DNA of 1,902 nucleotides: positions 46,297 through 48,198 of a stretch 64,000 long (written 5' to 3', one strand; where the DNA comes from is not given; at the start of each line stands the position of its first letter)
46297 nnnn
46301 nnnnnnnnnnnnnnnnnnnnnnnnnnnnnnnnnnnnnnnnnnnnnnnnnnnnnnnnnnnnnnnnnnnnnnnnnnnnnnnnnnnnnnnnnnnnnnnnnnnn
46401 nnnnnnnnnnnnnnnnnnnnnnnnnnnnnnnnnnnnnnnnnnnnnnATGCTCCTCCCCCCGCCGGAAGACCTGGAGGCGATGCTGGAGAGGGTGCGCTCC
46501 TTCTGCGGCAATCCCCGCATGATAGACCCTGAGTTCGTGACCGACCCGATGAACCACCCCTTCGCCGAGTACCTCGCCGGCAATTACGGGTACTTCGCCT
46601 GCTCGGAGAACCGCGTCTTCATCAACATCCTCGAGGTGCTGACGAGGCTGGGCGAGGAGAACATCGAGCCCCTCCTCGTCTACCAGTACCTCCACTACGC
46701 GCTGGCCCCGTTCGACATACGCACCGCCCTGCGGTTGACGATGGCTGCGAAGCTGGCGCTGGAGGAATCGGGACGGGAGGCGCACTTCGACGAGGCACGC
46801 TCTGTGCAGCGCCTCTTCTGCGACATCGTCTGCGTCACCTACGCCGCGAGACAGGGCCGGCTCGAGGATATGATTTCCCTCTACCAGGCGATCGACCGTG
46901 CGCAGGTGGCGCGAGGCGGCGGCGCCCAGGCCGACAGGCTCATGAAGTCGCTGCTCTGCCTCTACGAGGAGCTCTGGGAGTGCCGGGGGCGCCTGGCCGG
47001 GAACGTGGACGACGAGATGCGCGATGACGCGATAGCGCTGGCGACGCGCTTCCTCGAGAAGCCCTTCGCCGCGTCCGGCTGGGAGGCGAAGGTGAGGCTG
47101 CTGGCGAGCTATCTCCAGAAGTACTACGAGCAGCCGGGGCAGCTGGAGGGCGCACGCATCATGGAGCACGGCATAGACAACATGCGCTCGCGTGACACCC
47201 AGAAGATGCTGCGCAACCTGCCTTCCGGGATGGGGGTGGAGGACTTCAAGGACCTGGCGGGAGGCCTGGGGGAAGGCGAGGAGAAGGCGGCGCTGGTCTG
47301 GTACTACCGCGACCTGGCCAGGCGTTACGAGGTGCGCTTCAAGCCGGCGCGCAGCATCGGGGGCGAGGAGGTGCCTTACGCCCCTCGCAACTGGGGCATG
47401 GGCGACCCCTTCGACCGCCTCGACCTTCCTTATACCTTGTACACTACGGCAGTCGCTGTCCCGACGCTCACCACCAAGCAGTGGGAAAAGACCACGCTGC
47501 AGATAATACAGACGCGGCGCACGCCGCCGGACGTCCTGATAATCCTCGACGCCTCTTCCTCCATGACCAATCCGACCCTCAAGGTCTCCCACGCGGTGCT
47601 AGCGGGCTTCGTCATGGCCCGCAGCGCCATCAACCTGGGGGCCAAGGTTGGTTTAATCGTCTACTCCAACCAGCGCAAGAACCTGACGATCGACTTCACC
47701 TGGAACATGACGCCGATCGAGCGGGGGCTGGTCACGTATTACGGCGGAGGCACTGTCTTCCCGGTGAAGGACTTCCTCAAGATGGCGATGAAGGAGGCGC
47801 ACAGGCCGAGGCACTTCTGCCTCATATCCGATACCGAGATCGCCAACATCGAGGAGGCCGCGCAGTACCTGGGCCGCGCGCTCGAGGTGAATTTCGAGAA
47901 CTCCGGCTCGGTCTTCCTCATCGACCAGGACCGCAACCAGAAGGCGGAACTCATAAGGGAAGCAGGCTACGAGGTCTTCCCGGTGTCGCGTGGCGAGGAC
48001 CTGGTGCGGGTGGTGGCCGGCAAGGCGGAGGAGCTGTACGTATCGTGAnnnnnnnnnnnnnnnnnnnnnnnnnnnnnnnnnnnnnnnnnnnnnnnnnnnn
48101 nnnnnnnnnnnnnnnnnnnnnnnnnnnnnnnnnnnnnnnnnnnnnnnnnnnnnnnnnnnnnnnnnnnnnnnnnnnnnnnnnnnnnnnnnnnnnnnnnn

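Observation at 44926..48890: Three-gene operon: divergent MoxR-like AAA+ ATPase with a Cys insert, a VWA protein with an unknown 340-aa N-domain, and a beta-solenoid protein, in an accessory context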

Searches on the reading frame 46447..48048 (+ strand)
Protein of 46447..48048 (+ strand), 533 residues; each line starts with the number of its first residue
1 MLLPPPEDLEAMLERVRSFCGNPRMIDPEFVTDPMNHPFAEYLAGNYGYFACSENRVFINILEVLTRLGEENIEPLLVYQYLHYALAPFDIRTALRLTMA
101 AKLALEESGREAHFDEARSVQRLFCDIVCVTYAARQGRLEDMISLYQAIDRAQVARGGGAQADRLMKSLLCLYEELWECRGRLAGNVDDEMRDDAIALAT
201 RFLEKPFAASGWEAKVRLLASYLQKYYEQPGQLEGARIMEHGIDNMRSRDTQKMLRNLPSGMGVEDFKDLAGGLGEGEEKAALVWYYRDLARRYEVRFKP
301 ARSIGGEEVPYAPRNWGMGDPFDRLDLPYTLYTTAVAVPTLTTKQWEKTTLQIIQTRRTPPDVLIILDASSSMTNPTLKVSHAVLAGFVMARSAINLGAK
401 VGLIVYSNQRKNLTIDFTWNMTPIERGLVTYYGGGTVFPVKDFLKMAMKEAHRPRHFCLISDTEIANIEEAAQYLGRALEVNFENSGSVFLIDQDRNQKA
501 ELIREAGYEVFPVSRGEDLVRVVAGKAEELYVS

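Call 3: search_protein_families(library=pfam, proteins=[window:46447-48048:+], max_evalue=1)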
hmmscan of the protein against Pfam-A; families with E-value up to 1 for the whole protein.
window:46447-48048:+ (533 aa): 3 families
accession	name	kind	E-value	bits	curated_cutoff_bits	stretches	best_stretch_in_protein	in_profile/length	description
PF13519.12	VWA_2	-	0.0069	17.4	27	1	363-428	1-66/107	von Willebrand factor type A domain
PF00092.34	VWA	-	0.0081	16.8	23.8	1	362-418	1-54/174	von Willebrand factor type A domain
PF01882.25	DUF58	-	0.048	13.3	23.4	1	362-412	37-90/216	Protein of unknown function DUF58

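Call 4: search_protein_families(library=padloc, proteins=[window:46447-48048:+], max_evalue=1)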
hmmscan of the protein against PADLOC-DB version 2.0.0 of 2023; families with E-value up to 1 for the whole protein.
window:46447-48048:+ (533 aa): 0 families

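Call 5: search_protein_families(library=ncbifam, proteins=[window:46447-48048:+], max_evalue=1)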
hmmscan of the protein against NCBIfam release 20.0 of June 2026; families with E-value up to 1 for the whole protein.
window:46447-48048:+ (533 aa): 2 families
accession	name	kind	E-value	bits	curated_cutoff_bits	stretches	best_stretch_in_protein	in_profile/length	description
TIGR02442.1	Cob-chelat-sub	hypoth_equivalog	0.00064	18.3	779.45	1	345-448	457-558/641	putative cobaltochelatase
NF033757.1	gliding_CglB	equivalog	0.032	13.3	200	1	349-378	23-52/402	adventurous gliding motility lipoprotein CglB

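Call 13: find_homologous_proteins(query=window:46447-48048:+)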
Query window:46447-48048:+ (533 aa): 34 proteins with E <= 0.001 among 8000 candidates.
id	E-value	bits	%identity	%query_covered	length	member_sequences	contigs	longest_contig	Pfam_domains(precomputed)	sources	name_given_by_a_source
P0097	0.0e+0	1217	100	100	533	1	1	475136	-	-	-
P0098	5.4e-274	928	75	100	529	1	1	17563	-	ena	-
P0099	6.8e-267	904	74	100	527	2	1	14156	-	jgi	jgi:hypothetical protein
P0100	6.6e-228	776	65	98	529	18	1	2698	-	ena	-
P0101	1.2e-223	762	62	99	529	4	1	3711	-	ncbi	-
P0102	2.4e-222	757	62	99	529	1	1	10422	-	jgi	jgi:hypothetical protein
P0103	2.5e-221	754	64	98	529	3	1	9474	-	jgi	jgi:hypothetical protein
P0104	3.0e-221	754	63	98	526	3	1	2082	-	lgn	-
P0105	8.4e-220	749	63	98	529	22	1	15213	-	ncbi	-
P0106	1.8e-218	745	62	99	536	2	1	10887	-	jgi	jgi:hypothetical protein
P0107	2.8e-217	741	61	98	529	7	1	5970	-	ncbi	-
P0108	3.0e-217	741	63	98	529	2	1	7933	-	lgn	-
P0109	4.5e-217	740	61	98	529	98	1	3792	-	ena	-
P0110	1.5e-216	738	63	98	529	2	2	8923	-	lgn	-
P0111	2.0e-216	738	62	98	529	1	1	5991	-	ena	-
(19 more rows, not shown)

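Call 36: predict_structure(alignment_id=A2)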
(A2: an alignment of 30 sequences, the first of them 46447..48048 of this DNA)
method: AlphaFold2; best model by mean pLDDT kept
length: 533 residues; sequences in the alignment: 30
mean_pLDDT: 74.3   pTM: 0.52
mean pLDDT of the five models: 74.3, 72.4, 69.0, 67.4, 67.3
residues with pLDDT >= 90: 113; 70-90: 238; 50-70: 107; < 50: 75
segments of 3 or more residues with pLDDT < 50: 245-254, 259-262, 272-277, 310-350, 352-357, 378-380
pLDDT, mean of each block of 10 residues (from residue 1): 85 86 67 90 88 76 93 93 66 74 83 84 89 91 94 71 82 96 91 96 73 88 90 84 49 47 51 49 68 66 56 37 28 27 38 52 86 56 82 76 81 82 81 74 84 83 79 87 84 69 86 71 83 62
secondary structure, 60 per line:
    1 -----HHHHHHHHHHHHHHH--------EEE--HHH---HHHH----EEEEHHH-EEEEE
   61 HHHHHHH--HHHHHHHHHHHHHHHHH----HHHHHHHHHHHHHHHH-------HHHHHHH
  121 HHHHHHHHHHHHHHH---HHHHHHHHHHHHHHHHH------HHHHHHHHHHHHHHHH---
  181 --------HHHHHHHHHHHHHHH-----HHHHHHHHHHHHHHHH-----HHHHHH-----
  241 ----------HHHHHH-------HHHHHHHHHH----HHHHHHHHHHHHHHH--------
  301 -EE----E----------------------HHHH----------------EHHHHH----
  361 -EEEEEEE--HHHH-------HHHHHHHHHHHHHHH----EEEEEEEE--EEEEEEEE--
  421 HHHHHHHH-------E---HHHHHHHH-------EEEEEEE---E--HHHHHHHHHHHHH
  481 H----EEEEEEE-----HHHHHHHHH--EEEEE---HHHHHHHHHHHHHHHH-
elements in order: H6-20 E29-31 H40-43 E48-51 E56-60 H61-67 H70-86 H91-106 H114-135 H139-155 H162-177 H189-203 H209-224 H230-235 H251-256 H264-273 H278-292 H331-334 H352-356 E362-368 H371-374 H382-396 E401-408 E411-418 H421-428 H440-447 E455-461 H468-481 E486-492 H498-506 E509-513 H517-532
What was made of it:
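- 47344..47511 (+): g2 linker, residues 300-355. The model gives low confidence here, yet the sequence is highly conserved (P310, W316, D326, P339, W346). pLDDT is 27-56 (call 36).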

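Call 41: fold_search(model_id=the predicted structure, library=pdb)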
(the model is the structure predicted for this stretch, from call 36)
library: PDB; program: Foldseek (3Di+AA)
matches with E <= 10: 975; with E <= 0.001: 52
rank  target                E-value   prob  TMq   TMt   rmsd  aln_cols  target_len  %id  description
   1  7egb_2                3.5e-05  1.00  0.26  0.39   4.1       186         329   16  TFIID-based holo PIC on SCP promoter (released 2021-05-05)
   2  7nvr_6                3.5e-05  1.00  0.25  0.37  18.7       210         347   16  Human Mediator with RNA Polymerase II Pre-initiation complex (released 2021-05-05)
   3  9nep_A                4.0e-05  1.00  0.23  0.23  23.2       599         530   12  Cryo-EM structure of Ro60/minimal misfolded pre-5S rRNA complex (released 2026-02-04)
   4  4wfq                  4.2e-05  1.00  0.25  0.60   4.2       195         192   14  Crystal structure of TFIIH subunit (released 2015-02-18)
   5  1sht                  5.3e-05  1.00  0.23  0.57   5.0       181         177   17  Crystal Structure of the von Willebrand factor A domain of human capillary morphogenesis protein 2: an anthrax toxin rec (released 2004-04-13)
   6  8ft8                  6.4e-05  1.00  0.24  0.44   5.1       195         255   18  The von Willebrand factor A domain of human capillary morphogenesis gene II, flexibly fused to the 1TEL crystallization  (released 2023-03-01)
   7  9pd4_E                7.4e-05  1.00  0.26  0.38   7.5       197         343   14  NER dual incision complex - DuIM (released 2026-02-18)
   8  8fz4_A                9.7e-05  1.00  0.21  0.52   4.9       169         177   18  The von Willebrand factor A domain of Anthrax toxin receptor 2 (released 2023-03-01)
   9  9eoc_B                1.1e-04  1.00  0.26  0.28   5.2       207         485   14  Structure of the Integrator arm module containing INTS10/13/14 subunits (released 2024-06-12)
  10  1shu                  1.1e-04  1.00  0.25  0.63   4.4       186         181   18  Crystal Structure of the von Willebrand factor A domain of human capillary morphogenesis protein 2: an anthrax toxin rec (released 2004-04-13)
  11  2i91_A                1.1e-04  0.99  0.22  0.23  22.2       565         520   12  60kDa Ro autoantigen in complex with a fragment of misfolded RNA (released 2006-10-17)
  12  9a88_D                1.2e-04  1.00  0.24  0.33   7.9       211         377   15  Structure of the pre-incision complex in nucleotide excision repair   (released 2024-10-09)
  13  9c4f_I                1.2e-04  1.00  0.26  0.64   4.1       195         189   13  Infectious B19V capsid (released 2024-10-16)
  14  9rt2_C1               1.2e-04  1.00  0.24  0.43   4.4       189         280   17  NetF - ANTXR2 structure (C4) (released 2026-02-18)
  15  9pd3_E                1.3e-04  1.00  0.24  0.36   4.1       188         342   15  NER dual incision complex - DuIS (released 2026-02-18)
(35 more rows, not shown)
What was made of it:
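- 47524..48045 (+): g2 VWA domain with a complete MIDAS site (D368, S370, S372, T436, D462). Foldseek gives 52 PDB hits at E<=1e-3, all VWA domains, including NorD 9qhg_G (call 41).
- On VWA/MIDAS partner of MoxR (NorD/CbbO/ViaA-like): Foldseek finds 52 PDB matches at E<=1e-3, all VWA domains (call 41).
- Closest known: NorQ-NorD. Same: The VWA domain matches NorD by structure (9qhg_G in call 41).
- Checked: The VWA fold is confirmed by AlphaFold2 plus Foldseek (calls 36, 41).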

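Call 69: search_solved_structures(query=A2, max_evalue=1, show_alignments=1)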
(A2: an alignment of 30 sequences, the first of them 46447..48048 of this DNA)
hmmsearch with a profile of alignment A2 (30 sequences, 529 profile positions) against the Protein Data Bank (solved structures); distinct sequences matched with E-value up to 1: 3.
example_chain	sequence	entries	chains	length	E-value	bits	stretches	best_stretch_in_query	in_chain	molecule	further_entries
7dvr_A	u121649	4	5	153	0.16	13.8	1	234-267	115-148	HTH marR-type domain-containing protein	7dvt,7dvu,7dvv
6tnj_A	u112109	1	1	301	0.17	13.8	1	356-462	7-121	Minor fimbrium subunit Mfa5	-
7dvs_A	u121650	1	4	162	0.66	11.8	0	234-264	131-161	MarR family transcriptional regulator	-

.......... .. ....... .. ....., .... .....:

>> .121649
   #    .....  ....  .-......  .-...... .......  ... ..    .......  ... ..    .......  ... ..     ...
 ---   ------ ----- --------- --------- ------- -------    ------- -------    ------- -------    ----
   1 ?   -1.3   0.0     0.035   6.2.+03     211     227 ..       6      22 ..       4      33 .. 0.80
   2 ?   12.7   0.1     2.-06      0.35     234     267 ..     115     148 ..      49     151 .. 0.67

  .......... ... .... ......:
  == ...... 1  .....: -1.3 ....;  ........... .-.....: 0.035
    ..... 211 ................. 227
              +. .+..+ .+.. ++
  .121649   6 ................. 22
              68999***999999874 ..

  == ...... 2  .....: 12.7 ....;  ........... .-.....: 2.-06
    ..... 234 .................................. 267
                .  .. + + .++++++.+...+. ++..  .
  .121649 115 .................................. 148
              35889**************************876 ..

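Call 78: search_dna_similar(query=window:46447-48048:+, collection=phages, mode=protein, max_evalue=0.001, max_rows=15)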
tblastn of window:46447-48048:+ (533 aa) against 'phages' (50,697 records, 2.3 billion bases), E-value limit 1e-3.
No match.

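Call 83: search_protein_families(library=pfam, alignment_id=A5, max_evalue=0.1)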
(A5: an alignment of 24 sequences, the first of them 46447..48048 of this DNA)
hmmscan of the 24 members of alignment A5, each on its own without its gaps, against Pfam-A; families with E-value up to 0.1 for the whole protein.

A. member 1, window:46447-48048:+ (533 aa): 3 families
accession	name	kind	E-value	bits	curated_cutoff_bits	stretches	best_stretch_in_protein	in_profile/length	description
PF13519.12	VWA_2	-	0.0069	17.4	27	1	363-428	1-66/107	von Willebrand factor type A domain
PF00092.34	VWA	-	0.0081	16.8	23.8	1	362-418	1-54/174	von Willebrand factor type A domain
PF01882.25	DUF58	-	0.048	13.3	23.4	1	362-412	37-90/216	Protein of unknown function DUF58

B. families by the number of members that match (of 24 scanned): 15 families
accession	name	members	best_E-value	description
PF13519.12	VWA_2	18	2e-07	von Willebrand factor type A domain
PF00092.34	VWA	13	8.5e-06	von Willebrand factor type A domain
PF01882.25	DUF58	3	0.00024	Protein of unknown function DUF58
PF05762.20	VWA_CoxE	3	0.0078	VWA domain containing CoxE-like protein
PF01603.26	B56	1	0.01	Protein phosphatase 2A regulatory B subunit (B56 family)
PF20304.3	Sp-CxC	1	0.011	Small protein from certain CxC ATPase-based DNA modification systems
PF07746.16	LigA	1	0.013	Aromatic-ring-opening dioxygenase LigAB, LigA subunit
PF14430.11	Imm1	1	0.029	Immunity protein Imm1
PF07195.17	FliD_C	1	0.036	Flagellar hook-associated protein 2 C-terminus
PF13203.12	DUF2201_N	1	0.04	Putative metallopeptidase domain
PF06076.17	Orthopox_F14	1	0.04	Orthopoxvirus F14 protein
PF01855.24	POR_N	1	0.052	Pyruvate flavodoxin/ferredoxin oxidoreductase, thiamine diP-bdg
PF21940.1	Pfc11_Rna14-15-ID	1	0.083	Pfc11 Rna14/15 interacting domain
PF01435.24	Peptidase_M48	1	0.085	Peptidase family M48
PF07082.17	DUF1350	1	0.09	Protein of unknown function (DUF1350)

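Call 85: search_solved_structures(query=A5, max_evalue=5, show_alignments=3)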
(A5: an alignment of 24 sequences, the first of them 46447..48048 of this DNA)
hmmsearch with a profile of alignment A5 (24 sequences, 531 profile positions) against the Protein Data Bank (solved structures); distinct sequences matched with E-value up to 5: 74 (the best 60 are shown).
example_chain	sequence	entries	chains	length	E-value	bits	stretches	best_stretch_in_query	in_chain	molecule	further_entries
2l82_A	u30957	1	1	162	0.00079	21.5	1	469-523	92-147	DESIGNED PROTEIN OR32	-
8s05_A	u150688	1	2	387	0.002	20.2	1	364-520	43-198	Conserved protein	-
5cwb_A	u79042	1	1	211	0.017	17.1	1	126-265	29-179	Designed helical repeat protein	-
4qhi_A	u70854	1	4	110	0.044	15.7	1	27-91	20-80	Uncharacterized protein MJ1213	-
4qhf_A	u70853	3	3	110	0.063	15.2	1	27-91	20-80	Uncharacterized protein MJ1213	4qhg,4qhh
4qhj_A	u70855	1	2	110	0.063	15.2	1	27-91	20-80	Uncharacterized protein MJ1213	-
5c0s_A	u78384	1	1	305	0.079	14.9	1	171-265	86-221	Hemagglutinin, Envelope glycoprotein, Fibritin fusion protein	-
9nhk_D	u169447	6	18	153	0.12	14.2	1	164-229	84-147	BG505-CH505 Transmembrane protein gp41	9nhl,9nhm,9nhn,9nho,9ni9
7mwr_B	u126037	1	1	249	0.14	14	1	126-233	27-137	LHD101B4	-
5dfz_A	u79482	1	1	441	0.15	14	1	146-276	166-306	Vacuolar protein sorting-associated protein 38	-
5c0r_A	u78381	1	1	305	0.2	13.6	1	172-265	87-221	Hemagglutinin, Envelope glycoprotein, Fibritin fusion protein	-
3o3x_A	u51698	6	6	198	0.39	12.6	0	201-229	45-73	gp41-5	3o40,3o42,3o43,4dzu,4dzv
2lci_A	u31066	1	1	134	0.4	12.6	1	439-521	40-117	Protein OR36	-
9bew_B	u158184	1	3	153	0.4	12.5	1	164-228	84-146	Envelope glycoprotein gp41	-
2lrh_A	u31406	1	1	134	0.51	12.2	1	439-521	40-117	De novo designed protein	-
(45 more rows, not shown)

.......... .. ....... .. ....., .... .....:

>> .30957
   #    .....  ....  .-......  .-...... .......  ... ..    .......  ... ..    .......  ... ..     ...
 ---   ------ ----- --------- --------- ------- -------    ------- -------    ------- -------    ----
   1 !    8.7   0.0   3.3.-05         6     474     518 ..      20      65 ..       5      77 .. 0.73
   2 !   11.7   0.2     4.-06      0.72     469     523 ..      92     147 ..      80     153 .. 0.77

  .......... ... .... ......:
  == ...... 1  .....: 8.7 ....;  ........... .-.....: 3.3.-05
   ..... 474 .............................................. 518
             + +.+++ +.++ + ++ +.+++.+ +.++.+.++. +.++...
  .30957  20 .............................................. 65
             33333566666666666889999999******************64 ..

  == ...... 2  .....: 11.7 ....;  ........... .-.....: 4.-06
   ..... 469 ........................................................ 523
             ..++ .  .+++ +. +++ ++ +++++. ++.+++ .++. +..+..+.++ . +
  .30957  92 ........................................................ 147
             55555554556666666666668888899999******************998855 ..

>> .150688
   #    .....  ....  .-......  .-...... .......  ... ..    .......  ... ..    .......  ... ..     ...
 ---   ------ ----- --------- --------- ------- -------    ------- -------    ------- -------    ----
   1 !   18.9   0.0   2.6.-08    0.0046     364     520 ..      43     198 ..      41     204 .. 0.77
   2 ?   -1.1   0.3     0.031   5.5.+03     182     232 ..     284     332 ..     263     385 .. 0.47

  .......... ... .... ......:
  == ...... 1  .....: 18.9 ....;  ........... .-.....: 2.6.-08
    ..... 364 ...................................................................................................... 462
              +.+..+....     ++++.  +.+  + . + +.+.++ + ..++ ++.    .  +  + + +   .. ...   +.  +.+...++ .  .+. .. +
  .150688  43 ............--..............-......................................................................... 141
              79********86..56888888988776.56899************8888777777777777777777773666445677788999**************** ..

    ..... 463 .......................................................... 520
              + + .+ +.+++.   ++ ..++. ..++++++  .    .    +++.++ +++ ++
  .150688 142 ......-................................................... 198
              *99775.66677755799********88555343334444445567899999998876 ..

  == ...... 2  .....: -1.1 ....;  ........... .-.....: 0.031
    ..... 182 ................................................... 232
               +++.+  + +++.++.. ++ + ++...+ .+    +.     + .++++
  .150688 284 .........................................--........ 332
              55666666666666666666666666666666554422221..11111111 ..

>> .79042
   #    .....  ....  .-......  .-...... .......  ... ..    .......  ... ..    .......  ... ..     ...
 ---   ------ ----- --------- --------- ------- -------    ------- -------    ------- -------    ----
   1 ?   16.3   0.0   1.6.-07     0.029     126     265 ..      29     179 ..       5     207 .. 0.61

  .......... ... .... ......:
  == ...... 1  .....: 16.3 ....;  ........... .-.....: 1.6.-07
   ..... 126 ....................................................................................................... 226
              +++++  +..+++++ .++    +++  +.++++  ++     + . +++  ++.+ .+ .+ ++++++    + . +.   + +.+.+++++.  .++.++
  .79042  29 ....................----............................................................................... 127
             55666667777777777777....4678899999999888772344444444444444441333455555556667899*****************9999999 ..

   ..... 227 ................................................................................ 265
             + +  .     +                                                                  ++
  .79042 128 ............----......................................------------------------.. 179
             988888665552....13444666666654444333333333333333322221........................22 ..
